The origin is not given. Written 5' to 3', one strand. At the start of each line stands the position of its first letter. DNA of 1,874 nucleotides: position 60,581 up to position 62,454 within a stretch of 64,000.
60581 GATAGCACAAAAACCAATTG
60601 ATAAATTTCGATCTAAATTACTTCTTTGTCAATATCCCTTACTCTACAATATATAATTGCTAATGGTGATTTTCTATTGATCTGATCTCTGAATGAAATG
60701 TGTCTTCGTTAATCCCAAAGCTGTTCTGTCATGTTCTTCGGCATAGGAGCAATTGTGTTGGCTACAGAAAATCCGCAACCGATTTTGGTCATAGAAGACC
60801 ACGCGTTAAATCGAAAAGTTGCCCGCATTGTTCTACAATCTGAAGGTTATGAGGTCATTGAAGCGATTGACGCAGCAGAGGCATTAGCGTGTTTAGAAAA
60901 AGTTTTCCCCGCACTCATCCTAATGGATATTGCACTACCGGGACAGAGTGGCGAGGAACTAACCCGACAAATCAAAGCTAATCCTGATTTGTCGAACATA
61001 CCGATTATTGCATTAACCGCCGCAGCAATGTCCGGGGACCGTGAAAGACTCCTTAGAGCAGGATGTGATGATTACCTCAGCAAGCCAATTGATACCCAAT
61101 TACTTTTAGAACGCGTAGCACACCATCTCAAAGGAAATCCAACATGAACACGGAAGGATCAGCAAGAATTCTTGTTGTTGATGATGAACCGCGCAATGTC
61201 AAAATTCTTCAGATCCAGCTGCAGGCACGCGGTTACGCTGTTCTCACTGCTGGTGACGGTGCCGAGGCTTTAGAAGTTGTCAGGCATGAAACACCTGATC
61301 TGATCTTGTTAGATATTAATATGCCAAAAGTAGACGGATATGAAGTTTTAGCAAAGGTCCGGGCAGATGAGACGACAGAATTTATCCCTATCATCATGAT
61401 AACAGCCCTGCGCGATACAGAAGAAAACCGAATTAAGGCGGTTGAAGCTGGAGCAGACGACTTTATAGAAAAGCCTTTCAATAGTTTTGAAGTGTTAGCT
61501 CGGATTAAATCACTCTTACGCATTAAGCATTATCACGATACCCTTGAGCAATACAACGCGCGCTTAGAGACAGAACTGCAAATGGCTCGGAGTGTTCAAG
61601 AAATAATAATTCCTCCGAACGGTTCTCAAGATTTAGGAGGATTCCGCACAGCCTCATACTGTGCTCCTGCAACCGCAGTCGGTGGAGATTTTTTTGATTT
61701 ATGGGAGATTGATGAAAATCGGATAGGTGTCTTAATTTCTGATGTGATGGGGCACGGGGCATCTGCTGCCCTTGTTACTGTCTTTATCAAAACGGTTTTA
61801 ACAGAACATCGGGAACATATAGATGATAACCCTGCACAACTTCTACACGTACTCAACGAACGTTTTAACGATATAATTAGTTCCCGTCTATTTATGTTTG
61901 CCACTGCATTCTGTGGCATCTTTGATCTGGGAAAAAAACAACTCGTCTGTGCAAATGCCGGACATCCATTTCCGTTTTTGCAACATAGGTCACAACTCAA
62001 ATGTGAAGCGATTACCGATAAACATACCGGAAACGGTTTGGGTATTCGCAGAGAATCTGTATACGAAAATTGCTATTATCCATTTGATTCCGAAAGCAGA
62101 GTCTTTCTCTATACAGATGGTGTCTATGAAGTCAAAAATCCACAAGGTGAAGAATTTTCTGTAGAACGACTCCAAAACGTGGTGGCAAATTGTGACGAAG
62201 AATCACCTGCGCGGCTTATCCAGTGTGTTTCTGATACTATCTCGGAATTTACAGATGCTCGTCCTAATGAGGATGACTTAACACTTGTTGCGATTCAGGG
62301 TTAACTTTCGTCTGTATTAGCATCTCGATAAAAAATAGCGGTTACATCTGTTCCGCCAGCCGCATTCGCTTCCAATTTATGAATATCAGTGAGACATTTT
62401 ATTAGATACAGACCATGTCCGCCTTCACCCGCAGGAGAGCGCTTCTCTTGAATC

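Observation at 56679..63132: Partner-switching signalling island: 3 STAS antagonists, RsbW-like kinase, receiver-PP2C phosphatase, CheY-like RR, multi-PAS HK and Usp, but no sigma factor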

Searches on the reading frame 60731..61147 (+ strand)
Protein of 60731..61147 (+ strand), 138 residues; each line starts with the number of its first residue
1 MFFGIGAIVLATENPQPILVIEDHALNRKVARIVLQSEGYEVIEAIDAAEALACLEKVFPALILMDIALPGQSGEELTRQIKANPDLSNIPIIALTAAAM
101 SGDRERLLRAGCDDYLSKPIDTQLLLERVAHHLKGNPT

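Call 3: search_protein_families(library=pfam, proteins=[window:60731-61147:+], max_evalue=0.01)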
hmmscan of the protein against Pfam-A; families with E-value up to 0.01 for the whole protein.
window:60731-61147:+ (138 aa): 2 families
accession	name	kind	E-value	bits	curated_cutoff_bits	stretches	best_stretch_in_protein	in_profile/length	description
PF00072.30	Response_reg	-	1.1e-26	93.6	30.2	1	18-129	1-110/111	Response regulator receiver domain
PF20161.5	VpsR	-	2e-05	24.8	23.7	1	16-128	11-119/121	VpsR domain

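Call 4: search_protein_families(library=ncbifam, proteins=[window:60731-61147:+], max_evalue=0.01)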
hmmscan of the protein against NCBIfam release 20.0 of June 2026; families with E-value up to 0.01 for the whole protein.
window:60731-61147:+ (138 aa): 99 families (the best 25 are shown)
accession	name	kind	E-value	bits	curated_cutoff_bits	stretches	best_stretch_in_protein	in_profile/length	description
NF038297.2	hybrid_HK_HrmK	equivalog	4.2e-30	105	725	1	13-130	488-605/607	hybrid histidine kinase/response regulator HrmK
TIGR02154.1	PhoB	equivalog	9.6e-27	93.7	296.2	1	17-133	4-120/226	phosphate regulon transcriptional regulator PhoB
NF007135.0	PRK09581.1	equivalog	2e-24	86.2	474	1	18-129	5-116/457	PleD family two-component system response regulator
NF040689.1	MtrAB_MtrA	equivalog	2e-22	79.6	300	1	18-134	1-114/219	MtrAB system response regulator MtrA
NF008318.0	PRK11107.1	equivalog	2.1e-22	79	890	1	15-134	667-786/920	two-component sensor histidine kinase BarA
NF045944.1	ResRegRpaBCyano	equivalog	1.4e-20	73.6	330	1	19-133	1-112/229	response regulator transcription factor RpaB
NF053854.1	RespRegPhoBBctds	equivalog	2.7e-20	72.7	270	1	18-133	1-115/225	two-component system response regulator PhoB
TIGR02956.1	TMAO_torS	equivalog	3e-20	72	676.5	1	14-136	700-823/967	TMAO reductase system sensor histidine kinase/response regulator TorS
NF041733.1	resp_reg_CseB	equivalog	5.9e-20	71.6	350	1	18-133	3-115/228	two-component system response regulator CseB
NF011874.0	PRK15347.1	equivalog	6.9e-20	70.7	852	1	18-127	693-804/921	two component system sensor kinase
NF008099.0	PRK10841.1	equivalog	7.8e-20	70.2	920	1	17-129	826-936/949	two-component system sensor histidine kinase RcsC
NF007546.0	PRK10161.1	equivalog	8.5e-20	71.3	471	1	18-130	5-117/229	phosphate response regulator transcription factor PhoB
NF040534.1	resp_reg_YycF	equivalog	1.1e-19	70.7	340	1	18-134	3-116/231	response regulator YycF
NF008302.0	PRK11091.1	equivalog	6.8e-19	67.5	838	1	18-131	528-641/779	aerobic respiration two-component sensor histidine kinase ArcB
NF008378.0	PRK11173.1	equivalog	1.9e-17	63.4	334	1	17-128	5-113/238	two-component system response regulator ArcA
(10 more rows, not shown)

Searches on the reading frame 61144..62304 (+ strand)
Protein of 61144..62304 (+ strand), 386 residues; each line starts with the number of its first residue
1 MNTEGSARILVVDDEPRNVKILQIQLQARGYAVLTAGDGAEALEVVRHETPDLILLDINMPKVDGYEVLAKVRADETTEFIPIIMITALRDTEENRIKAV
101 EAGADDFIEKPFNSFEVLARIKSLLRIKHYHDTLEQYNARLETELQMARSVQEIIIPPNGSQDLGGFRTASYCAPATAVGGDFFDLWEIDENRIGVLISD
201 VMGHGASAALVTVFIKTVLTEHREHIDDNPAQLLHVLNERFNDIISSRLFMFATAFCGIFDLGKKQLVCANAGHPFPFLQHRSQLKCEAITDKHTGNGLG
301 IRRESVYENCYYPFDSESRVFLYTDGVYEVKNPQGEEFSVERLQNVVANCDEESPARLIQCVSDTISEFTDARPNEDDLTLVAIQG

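Call 3: search_protein_families(library=pfam, proteins=[window:61144-62304:+], max_evalue=0.01)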
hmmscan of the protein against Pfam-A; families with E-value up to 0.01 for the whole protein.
window:61144-62304:+ (386 aa): 2 families
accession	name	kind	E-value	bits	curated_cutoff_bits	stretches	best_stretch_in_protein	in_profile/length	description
PF07228.17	SpoIIE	-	1.7e-41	142.7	25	1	191-385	2-190/192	Stage II sporulation protein E (SpoIIE)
PF00072.30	Response_reg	-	3.1e-30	105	30.2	1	9-121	1-110/111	Response regulator receiver domain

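Call 4: search_protein_families(library=ncbifam, proteins=[window:61144-62304:+], max_evalue=0.01)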
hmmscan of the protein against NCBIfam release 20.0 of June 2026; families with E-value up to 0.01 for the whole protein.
window:61144-62304:+ (386 aa): 103 families (the best 25 are shown)
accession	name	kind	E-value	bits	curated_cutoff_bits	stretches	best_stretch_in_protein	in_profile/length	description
NF007135.0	PRK09581.1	equivalog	4.3e-48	164.3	474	1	6-147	2-139/457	PleD family two-component system response regulator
NF045505.1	RR_RssB_Pseudo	equivalog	3.6e-37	128.3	700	1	5-331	4-342/394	two-component system response regulator RssB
NF045944.1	ResRegRpaBCyano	equivalog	2.9e-35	121.7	330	1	10-133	1-120/229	response regulator transcription factor RpaB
TIGR02154.1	PhoB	equivalog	1.3e-33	116.2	296.2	1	7-133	3-128/226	phosphate regulon transcriptional regulator PhoB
NF040534.1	resp_reg_YycF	equivalog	7.6e-32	110.4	340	1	8-140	2-130/231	response regulator YycF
NF053854.1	RespRegPhoBBctds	equivalog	1.9e-31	109.1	270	1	9-149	1-142/225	two-component system response regulator PhoB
NF040689.1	MtrAB_MtrA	equivalog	6e-30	104.2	300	1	9-132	1-120/219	MtrAB system response regulator MtrA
NF033117.2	vanR_ACDEGLN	exception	1.8e-28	99.6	350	1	9-139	1-128/226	VanR-ABDEGLN family response regulator transcription factor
NF041733.1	resp_reg_CseB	equivalog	3.1e-28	98.7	350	1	8-140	2-130/228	two-component system response regulator CseB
NF012227.0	AdeR_RR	equivalog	2.8e-27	95.7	340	1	7-137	12-138/239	efflux system response regulator transcription factor AdeR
NF007005.1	PRK09468.1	equivalog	1.1e-26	93.7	331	1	7-129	4-123/237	osmolarity response regulator transcription factor OmpR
NF033120.0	vanR_FM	exception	2.8e-26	92.6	460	1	8-142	5-136/231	vancomycin resistance response regulator transcription factor, VanR-F/VanR-M family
TIGR01387.1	cztR_silR_copR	subfamily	9.7e-26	90.8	279.2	1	9-133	1-122/218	heavy metal response regulator transcription factor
NF008199.0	PRK10955.1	equivalog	1.1e-25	91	341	1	8-137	3-127/232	envelope stress response regulator transcription factor CpxR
NF007982.1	PRK10710.1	equivalog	1.4e-25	90.3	380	1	6-141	7-138/235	envelope stress response regulator BaeR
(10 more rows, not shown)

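Call 10: find_encoding_contigs(protein=window:61144-62304:+, flank=10000, max_places=6)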
Protein window:61144-62304:+ (386 aa): no gene with exactly this product is on record in the collection.

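Call 36: search_solved_structures(query=window:61144-62304:+, max_evalue=0.00001, show_alignments=2)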
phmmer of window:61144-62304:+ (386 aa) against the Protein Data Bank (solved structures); distinct sequences matched with E-value up to 0.00001: 274 (the best 60 are shown).
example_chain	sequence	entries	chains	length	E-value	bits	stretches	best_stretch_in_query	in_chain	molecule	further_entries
9g85_A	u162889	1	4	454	7.7e-41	143.4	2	6-139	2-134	Response regulator PleD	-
2wb4_A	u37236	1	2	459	8e-41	143.4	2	6-139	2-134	DIGUANYLATE CYCLASE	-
9g86_A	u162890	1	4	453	1e-40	143.1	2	6-139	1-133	Response regulator PleD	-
1w25_A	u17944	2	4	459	1e-40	143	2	6-139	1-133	STALKED-CELL DIFFERENTIATION CONTROLLING PROTEIN | RESPONSE REGULATOR PLED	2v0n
3eq2_A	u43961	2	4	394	2e-31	112.4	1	6-330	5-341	Probable two-component response regulator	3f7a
1mvo_A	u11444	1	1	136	1.8e-27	99.5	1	7-128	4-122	PhoP response regulator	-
2zwm_A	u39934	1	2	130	1.7e-25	93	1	8-128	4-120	Transcriptional regulatory protein yycF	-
3f6p_A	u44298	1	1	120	5.5e-25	91.3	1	8-126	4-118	Transcriptional regulatory protein yycF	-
8fk2_A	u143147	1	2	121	6.4e-25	91.1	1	8-126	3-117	Putative response regulator CovR VicR-like protein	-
9ji3_J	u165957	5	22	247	8.3e-25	90.7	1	2-141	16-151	DNA-binding response regulator | Possible two component system response transcriptional positive regulator PhoP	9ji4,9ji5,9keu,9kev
9dvt_R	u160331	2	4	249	8.4e-25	90.7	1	7-126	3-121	DNA-binding dual master transcriptional regulator RpaA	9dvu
3r0j_A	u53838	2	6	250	8.5e-25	90.6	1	2-141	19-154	POSSIBLE TWO COMPONENT SYSTEM RESPONSE TRANSCRIPTIONAL POSITIVE REGULATOR PHOP | Response regulator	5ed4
1nxo_A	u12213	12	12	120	1.6e-24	89.8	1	8-126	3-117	DNA-binding response regulator | Response regulator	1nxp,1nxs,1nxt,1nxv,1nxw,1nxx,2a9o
6eb7_A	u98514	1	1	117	2.8e-24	89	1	8-126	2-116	DNA-binding response regulator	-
9xzo_A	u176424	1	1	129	6.5e-24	87.7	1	7-131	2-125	De novo protein M1X0B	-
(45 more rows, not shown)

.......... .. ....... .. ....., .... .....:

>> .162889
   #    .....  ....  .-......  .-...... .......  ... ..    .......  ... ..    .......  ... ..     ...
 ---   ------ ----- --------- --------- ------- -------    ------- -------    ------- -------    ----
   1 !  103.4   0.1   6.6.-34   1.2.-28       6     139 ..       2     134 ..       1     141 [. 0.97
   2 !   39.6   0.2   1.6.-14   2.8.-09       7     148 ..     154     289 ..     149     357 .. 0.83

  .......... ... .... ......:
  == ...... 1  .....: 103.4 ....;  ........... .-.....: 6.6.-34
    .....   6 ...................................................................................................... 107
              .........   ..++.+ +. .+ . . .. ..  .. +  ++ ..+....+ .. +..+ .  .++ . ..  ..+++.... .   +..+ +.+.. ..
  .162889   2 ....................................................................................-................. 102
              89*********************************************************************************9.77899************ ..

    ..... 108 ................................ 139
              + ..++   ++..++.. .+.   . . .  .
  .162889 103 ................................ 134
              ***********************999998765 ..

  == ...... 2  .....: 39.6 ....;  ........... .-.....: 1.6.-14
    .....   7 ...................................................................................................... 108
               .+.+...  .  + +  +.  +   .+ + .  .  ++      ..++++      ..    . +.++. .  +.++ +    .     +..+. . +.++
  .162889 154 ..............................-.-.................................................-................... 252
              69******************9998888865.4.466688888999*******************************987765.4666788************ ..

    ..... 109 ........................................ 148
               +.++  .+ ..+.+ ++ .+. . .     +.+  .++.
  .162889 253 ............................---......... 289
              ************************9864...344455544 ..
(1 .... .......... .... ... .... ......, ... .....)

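Call 39: find_homologous_proteins(query=window:61144-62304:+, max_evalue=1e-20)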
Query window:61144-62304:+ (386 aa): 3942 proteins with E <= 1e-20 among 8000 candidates; the best 120 are listed.
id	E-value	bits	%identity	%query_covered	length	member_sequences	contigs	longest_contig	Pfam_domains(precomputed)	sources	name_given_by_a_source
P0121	5.5e-257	870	100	100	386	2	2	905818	PF00072.31,PF07228.18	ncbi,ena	-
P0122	4.2e-252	853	98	100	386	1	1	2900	PF00072.31,PF07228.18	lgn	-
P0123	3.8e-246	834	96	100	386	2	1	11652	PF00072.31,PF07228.18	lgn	-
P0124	1.3e-245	832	96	100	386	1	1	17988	PF00072.31,PF07228.18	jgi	-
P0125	3.6e-244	827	95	100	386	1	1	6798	PF00072.31,PF07228.18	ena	-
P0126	3.4e-232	788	91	100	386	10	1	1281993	PF00072.31,PF07228.18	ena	-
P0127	2.6e-226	769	89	100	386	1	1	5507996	PF00072.31,PF07228.18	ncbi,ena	-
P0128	1.4e-225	766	88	100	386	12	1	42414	PF00072.31,PF07228.18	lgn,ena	-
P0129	1.2e-222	757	87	100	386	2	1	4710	PF00072.31,PF07228.18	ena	-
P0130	4.6e-222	755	87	100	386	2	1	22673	PF00072.31,PF07228.18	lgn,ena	-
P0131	1.2e-221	753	87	100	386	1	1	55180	PF00072.31,PF07228.18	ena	-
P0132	1.3e-221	753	87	100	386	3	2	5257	PF00072.31,PF07228.18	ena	-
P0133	1.8e-216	736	83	100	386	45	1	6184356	PF00072.31,PF07228.18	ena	-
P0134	2.7e-212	723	83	100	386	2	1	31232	PF00072.31,PF07228.18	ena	-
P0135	5.7e-209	712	83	100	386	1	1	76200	PF00072.31,PF07228.18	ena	-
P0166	1.3e-194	664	77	100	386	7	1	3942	PF00072.31,PF07228.18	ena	-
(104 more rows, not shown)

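Call 40: find_encoding_contigs(protein=P0121, flank=10000, max_places=2)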
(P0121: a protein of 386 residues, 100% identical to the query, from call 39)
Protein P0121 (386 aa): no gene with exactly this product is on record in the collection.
